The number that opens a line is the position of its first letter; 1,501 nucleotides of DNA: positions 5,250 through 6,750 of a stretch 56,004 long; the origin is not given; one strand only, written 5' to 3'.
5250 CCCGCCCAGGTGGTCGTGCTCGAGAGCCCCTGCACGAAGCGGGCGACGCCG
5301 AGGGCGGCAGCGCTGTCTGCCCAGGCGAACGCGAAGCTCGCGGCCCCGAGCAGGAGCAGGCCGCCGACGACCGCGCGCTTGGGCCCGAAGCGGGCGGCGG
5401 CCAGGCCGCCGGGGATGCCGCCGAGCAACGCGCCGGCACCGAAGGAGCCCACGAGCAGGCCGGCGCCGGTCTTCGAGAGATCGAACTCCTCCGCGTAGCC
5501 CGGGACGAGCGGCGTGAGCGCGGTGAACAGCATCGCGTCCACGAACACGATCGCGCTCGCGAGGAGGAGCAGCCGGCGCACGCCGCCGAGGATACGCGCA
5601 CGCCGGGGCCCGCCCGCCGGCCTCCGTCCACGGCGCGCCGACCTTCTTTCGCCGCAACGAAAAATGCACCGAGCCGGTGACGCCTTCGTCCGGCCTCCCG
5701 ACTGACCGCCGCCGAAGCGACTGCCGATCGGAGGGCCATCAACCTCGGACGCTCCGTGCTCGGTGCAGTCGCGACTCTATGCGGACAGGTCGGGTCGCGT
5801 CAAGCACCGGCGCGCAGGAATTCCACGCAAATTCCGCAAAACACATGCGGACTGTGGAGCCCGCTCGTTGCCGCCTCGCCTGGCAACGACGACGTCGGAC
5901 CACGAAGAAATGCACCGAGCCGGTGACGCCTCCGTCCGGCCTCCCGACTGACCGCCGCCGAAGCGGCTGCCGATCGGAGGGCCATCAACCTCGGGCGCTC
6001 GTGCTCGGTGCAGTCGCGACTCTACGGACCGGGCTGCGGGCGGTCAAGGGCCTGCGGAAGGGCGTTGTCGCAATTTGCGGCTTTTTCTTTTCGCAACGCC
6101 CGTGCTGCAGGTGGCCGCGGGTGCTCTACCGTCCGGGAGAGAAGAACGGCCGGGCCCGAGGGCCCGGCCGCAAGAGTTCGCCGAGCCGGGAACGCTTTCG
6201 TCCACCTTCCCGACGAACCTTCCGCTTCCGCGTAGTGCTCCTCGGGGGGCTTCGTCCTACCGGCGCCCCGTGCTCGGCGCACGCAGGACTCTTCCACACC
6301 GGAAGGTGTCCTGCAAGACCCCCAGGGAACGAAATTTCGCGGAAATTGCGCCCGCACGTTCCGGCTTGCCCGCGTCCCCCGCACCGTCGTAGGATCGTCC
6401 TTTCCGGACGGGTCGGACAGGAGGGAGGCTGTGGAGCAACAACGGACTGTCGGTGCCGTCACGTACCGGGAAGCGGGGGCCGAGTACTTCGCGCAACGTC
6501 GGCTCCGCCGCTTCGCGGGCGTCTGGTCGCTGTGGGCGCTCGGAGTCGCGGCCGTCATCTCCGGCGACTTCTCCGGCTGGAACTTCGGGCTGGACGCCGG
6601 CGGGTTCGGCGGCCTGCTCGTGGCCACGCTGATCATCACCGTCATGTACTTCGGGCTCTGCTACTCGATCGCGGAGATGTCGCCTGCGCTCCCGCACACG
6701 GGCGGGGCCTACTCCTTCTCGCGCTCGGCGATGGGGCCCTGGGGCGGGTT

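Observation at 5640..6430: Three tandem copies of a ~100-nt structured element, with compensatory base changes, in an 850-bp ORF-free gap ahead of the ethanolamine permease operon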

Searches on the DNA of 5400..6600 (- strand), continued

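Call 73: search_with_rna_model(model_id=R1, sources=[L133, L134, L135, L136, L137, L138, L139, L140, L141, L142, L143, L144, L145, L146, L147, L148, L149, L150, L151, L152, L153, L154, L155, L156, L157, L158, L159, L160, L161, L162, L163, L164, L165, L166, L167, L168, L169, L170, L171, L172, L173, L174, L175, L176, L177, L178, L179, L180, L181, L182, L183, L184, L185, L186, L187, L188, L189, L190, L191, L192, L193, L194, L195, L196, L197, L198, L199, L200, L201, L202, L203, L204, L205, L206, L207, L208, L209, L210, L211, L212, L213, L214, L215, L216, L217, L218, L219, L220, L221, L222, L223, L224, L225, L226, L227, L228, L229, L230, L231, L232], max_evalue=0.000001, make_alignment=true)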
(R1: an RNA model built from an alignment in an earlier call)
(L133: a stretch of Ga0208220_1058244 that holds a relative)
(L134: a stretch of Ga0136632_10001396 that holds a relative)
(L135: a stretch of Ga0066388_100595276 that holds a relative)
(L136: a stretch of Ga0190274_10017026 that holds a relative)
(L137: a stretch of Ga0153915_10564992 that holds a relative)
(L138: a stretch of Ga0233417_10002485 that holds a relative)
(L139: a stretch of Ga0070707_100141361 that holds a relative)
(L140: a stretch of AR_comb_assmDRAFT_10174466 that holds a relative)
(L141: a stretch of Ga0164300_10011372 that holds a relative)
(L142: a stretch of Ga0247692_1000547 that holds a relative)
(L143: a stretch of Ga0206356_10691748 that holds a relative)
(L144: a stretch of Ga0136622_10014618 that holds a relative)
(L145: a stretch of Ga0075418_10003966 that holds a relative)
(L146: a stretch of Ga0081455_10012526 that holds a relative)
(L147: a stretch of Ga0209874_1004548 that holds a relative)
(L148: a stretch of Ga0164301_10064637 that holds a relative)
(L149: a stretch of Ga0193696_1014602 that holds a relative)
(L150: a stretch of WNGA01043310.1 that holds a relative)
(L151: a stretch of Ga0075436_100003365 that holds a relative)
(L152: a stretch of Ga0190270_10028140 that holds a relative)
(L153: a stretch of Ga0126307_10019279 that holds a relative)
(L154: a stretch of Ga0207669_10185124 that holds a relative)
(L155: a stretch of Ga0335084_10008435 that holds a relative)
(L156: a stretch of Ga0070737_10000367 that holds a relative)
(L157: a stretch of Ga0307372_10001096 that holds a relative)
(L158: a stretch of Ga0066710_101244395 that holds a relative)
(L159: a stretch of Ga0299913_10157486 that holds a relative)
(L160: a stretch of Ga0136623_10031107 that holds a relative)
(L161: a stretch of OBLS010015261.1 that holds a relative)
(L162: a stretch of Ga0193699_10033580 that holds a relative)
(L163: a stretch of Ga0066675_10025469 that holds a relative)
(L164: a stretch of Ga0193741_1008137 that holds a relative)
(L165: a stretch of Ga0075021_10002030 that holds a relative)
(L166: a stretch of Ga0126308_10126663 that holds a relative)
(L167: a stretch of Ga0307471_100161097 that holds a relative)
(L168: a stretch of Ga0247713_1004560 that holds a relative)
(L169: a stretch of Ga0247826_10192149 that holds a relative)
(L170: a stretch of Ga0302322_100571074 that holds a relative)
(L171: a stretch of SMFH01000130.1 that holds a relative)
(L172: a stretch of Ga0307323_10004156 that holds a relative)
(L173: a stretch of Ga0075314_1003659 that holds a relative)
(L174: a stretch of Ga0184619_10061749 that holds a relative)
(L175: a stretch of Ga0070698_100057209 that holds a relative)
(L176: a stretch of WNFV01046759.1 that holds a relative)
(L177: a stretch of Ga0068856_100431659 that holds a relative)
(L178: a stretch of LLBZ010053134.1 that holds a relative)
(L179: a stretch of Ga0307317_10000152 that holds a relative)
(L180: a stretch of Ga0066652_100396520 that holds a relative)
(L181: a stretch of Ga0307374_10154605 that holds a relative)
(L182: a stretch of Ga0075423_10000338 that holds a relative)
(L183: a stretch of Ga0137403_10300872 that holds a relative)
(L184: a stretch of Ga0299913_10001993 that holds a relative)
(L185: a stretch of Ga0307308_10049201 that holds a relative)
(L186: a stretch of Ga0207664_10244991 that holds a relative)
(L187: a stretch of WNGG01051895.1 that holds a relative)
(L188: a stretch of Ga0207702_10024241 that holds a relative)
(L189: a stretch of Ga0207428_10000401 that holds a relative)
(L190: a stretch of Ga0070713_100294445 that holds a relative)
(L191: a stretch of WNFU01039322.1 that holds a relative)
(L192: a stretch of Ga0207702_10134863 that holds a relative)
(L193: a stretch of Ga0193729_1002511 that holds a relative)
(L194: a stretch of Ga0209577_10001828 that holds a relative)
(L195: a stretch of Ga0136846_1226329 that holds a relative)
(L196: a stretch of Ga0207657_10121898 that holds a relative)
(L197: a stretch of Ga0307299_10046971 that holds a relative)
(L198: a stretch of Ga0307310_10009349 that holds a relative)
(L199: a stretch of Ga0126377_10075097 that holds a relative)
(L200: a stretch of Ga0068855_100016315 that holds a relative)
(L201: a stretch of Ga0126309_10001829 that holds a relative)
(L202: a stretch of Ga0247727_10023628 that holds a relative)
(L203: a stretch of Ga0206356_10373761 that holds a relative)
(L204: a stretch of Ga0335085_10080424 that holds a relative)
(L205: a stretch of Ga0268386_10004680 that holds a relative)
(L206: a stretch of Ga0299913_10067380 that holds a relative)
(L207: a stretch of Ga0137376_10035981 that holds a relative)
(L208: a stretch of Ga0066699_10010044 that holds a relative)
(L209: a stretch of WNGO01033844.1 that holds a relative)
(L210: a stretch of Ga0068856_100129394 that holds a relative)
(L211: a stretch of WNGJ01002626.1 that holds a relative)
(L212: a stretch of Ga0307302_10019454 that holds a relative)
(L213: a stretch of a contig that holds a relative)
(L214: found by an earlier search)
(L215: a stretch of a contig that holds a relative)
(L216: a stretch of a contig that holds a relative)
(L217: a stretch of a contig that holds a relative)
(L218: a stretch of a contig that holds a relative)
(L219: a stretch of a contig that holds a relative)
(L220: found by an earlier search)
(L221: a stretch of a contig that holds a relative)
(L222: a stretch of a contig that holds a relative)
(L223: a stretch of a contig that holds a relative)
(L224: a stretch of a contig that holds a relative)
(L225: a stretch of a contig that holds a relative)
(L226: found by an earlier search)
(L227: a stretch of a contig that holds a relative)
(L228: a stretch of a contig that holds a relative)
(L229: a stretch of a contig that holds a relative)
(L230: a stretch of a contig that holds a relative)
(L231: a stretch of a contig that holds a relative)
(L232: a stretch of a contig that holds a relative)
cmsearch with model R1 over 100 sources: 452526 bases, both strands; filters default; matches with E-value up to 0.000001: 107.
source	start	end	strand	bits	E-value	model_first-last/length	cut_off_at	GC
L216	2393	2501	-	117.8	3.8e-24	1-109/109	no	0.66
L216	1959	2067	-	106.3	1.7e-21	1-109/109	no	0.64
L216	2666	2777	-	102.3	1.4e-20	1-109/109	no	0.68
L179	2403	2514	+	100.9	3e-20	1-109/109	no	0.65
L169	625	736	-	98.2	1.2e-19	1-109/109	no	0.62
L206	2238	2349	+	97.6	1.7e-19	1-109/109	no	0.65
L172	2368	2479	-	95.1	6.4e-19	1-109/109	no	0.64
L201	5914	6025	+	94.2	1e-18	1-109/109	no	0.62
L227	1148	1259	+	93.3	1.6e-18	1-109/109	no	0.64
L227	2189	2300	+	92.6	2.4e-18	1-109/109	no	0.66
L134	283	394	+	92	3.3e-18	1-109/109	no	0.62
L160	1146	1257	+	92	3.3e-18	1-109/109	no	0.62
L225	9617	9728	+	92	3.3e-18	1-109/109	no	0.62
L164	902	1013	+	91.1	5.3e-18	1-109/109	no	0.64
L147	3064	3175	-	90.7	6.6e-18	1-109/109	no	0.64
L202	1180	1291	+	90.5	7.4e-18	1-109/109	no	0.63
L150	2799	2910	-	90.4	7.6e-18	1-109/109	no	0.65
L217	2018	2129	+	90.2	8.3e-18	1-109/109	no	0.64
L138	4912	5023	+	90.2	8.5e-18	1-109/109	no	0.63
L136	2786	2897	-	89.9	1e-17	1-109/109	no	0.66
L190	1369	1480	-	89.8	1.1e-17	1-109/109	no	0.67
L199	451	562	-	89.7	1.1e-17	1-109/109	no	0.63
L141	2189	2300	+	88.9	1.7e-17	1-109/109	no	0.64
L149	800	911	-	88.9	1.7e-17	1-109/109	no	0.64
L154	823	934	-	88.9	1.7e-17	1-109/109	no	0.64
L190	1129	1240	-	88.7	1.9e-17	1-109/109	no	0.63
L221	525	636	+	88.4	2.2e-17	1-109/109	no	0.69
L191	2611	2722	-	88.2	2.4e-17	1-109/109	no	0.64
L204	465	576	-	88.1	2.6e-17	1-109/109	no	0.66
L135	1190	1301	-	87.9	2.9e-17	1-109/109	no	0.65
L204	705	816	-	87.2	4.2e-17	1-109/109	no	0.68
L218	731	842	-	87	4.6e-17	1-109/109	no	0.66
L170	92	203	+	86.6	5.8e-17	1-109/109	no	0.64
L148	1297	1408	+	86.1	7.5e-17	1-109/109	no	0.67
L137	568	679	+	85.9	8.4e-17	1-109/109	no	0.68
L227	2431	2542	+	85.7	9.1e-17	1-109/109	no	0.67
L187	29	140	+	85.6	9.8e-17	1-109/109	no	0.61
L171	9350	9461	-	85.5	1e-16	1-109/109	no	0.62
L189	4783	4894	-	85.5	1e-16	1-109/109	no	0.62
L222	3007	3118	-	85.3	1.1e-16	1-109/109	no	0.68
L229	1029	1141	+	84.9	1.4e-16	1-109/109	no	0.64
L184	378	489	+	84.4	1.9e-16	1-109/109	no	0.66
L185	466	577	+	84.1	2.2e-16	1-109/109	no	0.57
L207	2654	2765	-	83.7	2.6e-16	1-109/109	no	0.62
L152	2055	2166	-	83.5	2.9e-16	1-109/109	no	0.6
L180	305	416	-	83.2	3.5e-16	1-109/109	no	0.65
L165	9230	9341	-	83.2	3.5e-16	1-109/109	no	0.63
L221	777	888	+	82.8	4.3e-16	1-109/109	no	0.64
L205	9893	10004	-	82.5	5e-16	1-109/109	no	0.66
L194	1855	1966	+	82.2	5.8e-16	1-109/109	no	0.61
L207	2920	3031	-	82.2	5.8e-16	1-109/109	no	0.61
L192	972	1083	-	82.2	5.9e-16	1-109/109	no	0.65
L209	5362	5473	-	82.2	5.9e-16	1-109/109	no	0.65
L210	1128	1239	+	82.2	5.9e-16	1-109/109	no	0.65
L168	3060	3171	-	82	6.5e-16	1-109/109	no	0.64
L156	9135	9247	+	81.8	7.3e-16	1-109/109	no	0.66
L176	219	330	-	81.5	8.6e-16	1-109/109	no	0.62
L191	2877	2988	-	81.5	8.6e-16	1-109/109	no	0.62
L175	527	638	+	81.4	9e-16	1-109/109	no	0.62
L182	1557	1668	+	81.3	9.7e-16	1-109/109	no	0.63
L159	1387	1498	-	81.2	1e-15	1-109/109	no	0.69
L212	2163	2274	-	81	1.1e-15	1-109/109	no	0.59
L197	112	223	+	80.6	1.4e-15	1-109/109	no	0.65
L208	2776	2887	+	79.9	2e-15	1-109/109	no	0.62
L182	1338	1449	+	79.7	2.2e-15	1-109/109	no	0.62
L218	972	1083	-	79.5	2.4e-15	1-109/109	no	0.67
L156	8833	8944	+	79.4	2.5e-15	1-109/109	no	0.73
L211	2013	2124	+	79.1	3e-15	1-109/109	no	0.59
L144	273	384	-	78.9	3.4e-15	1-109/109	no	0.62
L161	1898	2009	-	78.5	4.2e-15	1-109/109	no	0.69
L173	636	747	+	78.4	4.4e-15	1-109/109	no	0.62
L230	5025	5136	-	78.3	4.7e-15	1-109/109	no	0.66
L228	2059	2170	-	78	5.5e-15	1-109/109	no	0.6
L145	9464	9575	+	77.7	6.4e-15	1-109/109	no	0.61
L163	2921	3032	-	76.9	9.6e-15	1-109/109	no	0.64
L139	179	291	-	76.3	1.3e-14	1-109/109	no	0.66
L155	1638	1749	+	75.7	1.9e-14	1-109/109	no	0.65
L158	6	117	+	75.2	2.4e-14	1-109/109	no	0.59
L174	490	601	-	73.5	5.7e-14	1-109/109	no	0.61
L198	1662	1773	+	73.5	5.7e-14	1-109/109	no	0.61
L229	779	905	+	73.3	6.7e-14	1-109/109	no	0.65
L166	1372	1483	+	72.5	9.9e-14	1-109/109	no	0.59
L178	1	102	-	72.1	1.2e-13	1-99/109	3'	0.69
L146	3995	4106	-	70.9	2.4e-13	1-109/109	no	0.64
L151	3154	3265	+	70.9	2.4e-13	1-109/109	no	0.64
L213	1518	1629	-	70.9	2.4e-13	1-109/109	no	0.64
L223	1186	1297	+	70.9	2.4e-13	1-109/109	no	0.64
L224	5564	5671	+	67.4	1.5e-12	1-105/109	3'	0.62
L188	3804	3915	+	65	5.4e-12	1-109/109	no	0.64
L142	5683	5794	-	64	9.1e-12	1-109/109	no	0.65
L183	848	965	-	63.8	1e-11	1-109/109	no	0.66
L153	4117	4228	+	63.7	1e-11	1-109/109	no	0.65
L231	3953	4064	+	62.8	1.7e-11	1-109/109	no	0.62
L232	623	740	+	60.7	5.1e-11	1-109/109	no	0.66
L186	503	622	-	60.1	7.2e-11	1-109/109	no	0.67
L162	54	169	+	59.8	8.3e-11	1-109/109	no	0.64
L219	1785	1900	-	59.8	8.3e-11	1-109/109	no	0.64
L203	732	849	+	58.2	1.9e-10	1-109/109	no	0.64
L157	2468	2585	+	57.4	3e-10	1-109/109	no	0.7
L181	427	544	-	55.6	7.9e-10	1-109/109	no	0.67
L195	1603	1718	+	55.2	9.5e-10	1-109/109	no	0.7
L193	8705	8816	-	54.1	1.7e-09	1-109/109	no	0.62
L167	1307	1418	-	52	5.3e-09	1-109/109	no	0.63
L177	391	502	+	52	5.3e-09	1-109/109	no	0.63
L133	142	259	-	50.2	1.4e-08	1-109/109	no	0.65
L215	15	126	-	50.1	1.5e-08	1-109/109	no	0.63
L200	1305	1424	+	42.5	7.9e-07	1-109/109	no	0.71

Alignment A4: 107 matches aligned to the model, 144 columns, each read 5' to 3' on its own strand. Consensus structure (alignment columns), stored with it:
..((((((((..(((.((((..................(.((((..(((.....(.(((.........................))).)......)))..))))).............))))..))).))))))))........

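Call 79: search_with_rna_model(model_id=R1, source=L253, max_evalue=0.01, show_alignments=1)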
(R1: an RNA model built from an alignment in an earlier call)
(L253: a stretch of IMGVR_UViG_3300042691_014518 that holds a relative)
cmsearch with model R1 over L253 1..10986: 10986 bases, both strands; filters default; matches with E-value up to 0.01: 1.
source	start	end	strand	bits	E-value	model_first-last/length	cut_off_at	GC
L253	6938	7020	-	20.3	0.0024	1-109/109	no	0.64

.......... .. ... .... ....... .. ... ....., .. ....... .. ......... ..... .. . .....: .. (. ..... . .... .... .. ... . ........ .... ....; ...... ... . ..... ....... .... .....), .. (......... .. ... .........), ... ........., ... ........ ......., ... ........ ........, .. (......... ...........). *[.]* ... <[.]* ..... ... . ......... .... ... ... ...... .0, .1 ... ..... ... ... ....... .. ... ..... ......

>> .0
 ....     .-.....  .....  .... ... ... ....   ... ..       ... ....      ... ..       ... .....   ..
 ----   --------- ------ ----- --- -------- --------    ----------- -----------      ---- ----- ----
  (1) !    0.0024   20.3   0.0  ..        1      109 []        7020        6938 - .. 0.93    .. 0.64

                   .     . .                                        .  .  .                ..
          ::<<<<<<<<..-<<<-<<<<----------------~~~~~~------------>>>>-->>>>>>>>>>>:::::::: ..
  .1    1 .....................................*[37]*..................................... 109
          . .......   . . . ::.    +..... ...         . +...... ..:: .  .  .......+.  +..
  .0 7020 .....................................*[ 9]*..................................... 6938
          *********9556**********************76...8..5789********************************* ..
